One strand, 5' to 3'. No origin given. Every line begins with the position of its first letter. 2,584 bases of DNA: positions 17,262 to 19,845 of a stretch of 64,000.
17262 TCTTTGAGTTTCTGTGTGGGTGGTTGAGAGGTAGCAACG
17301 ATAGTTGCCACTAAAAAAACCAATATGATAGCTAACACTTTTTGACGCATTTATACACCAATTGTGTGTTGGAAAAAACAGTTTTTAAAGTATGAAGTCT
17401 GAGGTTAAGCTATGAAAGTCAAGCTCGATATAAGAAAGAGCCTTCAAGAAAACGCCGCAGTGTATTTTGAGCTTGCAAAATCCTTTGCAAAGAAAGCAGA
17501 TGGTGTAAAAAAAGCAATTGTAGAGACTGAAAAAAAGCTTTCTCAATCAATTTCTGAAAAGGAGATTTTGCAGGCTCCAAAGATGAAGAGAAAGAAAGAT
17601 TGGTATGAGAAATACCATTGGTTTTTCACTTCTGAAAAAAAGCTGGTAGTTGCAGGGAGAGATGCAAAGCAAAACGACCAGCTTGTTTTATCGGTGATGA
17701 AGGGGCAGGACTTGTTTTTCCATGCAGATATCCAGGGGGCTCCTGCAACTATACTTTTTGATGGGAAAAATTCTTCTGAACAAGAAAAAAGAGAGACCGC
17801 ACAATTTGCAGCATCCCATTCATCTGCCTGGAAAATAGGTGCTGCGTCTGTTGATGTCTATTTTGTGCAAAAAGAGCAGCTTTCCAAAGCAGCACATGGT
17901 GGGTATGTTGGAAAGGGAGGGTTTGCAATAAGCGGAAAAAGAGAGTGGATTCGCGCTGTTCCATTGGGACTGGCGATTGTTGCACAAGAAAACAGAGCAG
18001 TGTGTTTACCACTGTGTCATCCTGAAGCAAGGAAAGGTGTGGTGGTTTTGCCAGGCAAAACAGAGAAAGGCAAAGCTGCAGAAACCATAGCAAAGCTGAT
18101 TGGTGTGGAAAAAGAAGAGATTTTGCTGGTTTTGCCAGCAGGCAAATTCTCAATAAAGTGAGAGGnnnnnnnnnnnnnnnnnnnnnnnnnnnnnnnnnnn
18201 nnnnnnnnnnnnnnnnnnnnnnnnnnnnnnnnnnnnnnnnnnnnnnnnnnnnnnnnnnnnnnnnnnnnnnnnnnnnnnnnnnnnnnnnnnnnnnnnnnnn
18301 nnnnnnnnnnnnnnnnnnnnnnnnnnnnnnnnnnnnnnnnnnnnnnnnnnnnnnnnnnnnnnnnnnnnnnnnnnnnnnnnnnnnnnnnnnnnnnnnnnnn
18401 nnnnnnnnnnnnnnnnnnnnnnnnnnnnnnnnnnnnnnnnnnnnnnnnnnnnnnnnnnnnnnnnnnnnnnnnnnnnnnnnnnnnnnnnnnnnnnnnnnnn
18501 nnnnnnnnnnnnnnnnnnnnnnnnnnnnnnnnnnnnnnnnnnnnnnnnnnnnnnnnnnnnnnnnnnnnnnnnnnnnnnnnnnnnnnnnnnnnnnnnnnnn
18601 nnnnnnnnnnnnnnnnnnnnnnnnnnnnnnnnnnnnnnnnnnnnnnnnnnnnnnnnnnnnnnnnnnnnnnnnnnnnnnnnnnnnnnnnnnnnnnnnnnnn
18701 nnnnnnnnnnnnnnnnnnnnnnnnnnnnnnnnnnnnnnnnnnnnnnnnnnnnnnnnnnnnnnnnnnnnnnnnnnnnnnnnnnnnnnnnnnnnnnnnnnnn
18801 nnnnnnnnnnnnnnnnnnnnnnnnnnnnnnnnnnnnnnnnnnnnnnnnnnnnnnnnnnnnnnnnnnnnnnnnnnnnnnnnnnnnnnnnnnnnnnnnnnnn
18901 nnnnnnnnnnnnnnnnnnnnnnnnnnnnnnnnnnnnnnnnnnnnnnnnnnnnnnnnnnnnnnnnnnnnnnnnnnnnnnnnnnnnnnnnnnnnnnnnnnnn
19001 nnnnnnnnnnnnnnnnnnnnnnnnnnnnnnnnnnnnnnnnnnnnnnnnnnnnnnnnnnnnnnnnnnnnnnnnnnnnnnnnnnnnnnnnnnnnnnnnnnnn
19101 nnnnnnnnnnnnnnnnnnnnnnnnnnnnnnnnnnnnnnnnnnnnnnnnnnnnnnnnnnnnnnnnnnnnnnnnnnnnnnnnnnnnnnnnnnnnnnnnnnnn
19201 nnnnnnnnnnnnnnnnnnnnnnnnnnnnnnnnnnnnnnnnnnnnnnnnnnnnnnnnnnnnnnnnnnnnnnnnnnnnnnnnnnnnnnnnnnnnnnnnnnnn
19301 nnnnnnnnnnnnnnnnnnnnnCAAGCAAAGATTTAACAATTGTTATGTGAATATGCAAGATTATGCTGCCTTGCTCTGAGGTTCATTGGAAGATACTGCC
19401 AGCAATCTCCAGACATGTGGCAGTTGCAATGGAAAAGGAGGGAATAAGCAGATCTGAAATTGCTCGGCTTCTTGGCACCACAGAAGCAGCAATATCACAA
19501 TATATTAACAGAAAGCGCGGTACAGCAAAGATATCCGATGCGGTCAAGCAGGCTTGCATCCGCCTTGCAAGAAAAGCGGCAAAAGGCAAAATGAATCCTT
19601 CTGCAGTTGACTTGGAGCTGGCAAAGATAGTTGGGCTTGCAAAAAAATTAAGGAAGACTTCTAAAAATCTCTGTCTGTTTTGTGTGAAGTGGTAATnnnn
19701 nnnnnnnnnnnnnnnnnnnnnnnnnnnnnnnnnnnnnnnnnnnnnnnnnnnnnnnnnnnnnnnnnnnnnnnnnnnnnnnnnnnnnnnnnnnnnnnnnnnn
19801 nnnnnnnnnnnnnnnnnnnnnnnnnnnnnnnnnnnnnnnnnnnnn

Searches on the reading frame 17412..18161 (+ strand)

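Call 7: search_protein_families(library=pfam, proteins=[window:17412-18161:+], max_evalue=0.01)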
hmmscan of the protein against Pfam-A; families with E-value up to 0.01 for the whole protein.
window:17412-18161:+ (249 aa): 4 families
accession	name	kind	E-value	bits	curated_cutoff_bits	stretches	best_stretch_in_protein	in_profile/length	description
PF05670.18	NFACT-R_1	-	1.5e-27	96.8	29.8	1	67-175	1-112/112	NFACT protein RNA binding domain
PF05833.16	NFACT_N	-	0.00047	19.5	31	1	1-46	369-414/456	NFACT N-terminal and middle domains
PF18297.6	NFACT-R_2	-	0.0021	18.6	26.9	1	73-150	6-80/104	NFACT protein RNA binding domain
PF04012.17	PspA_IM30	-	0.0031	17.6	33.9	1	8-56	93-141/220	PspA/IM30 family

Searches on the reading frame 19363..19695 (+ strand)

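Call 13: search_protein_families(library=pfam, proteins=[window:19363-19695:+], max_evalue=0.001)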
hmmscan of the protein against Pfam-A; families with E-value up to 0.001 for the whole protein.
window:19363-19695:+ (110 aa): 3 families
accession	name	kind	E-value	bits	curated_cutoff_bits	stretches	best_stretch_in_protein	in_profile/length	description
PF01381.28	HTH_3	-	0.00013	22.4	23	1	23-53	5-34/55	Helix-turn-helix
PF13384.12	HTH_23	-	0.00021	21.4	24.6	1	17-53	7-45/50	Homeodomain-like domain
PF13412.12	HTH_24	-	0.00086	19.3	21.9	0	23-50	13-40/48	Winged helix-turn-helix DNA-binding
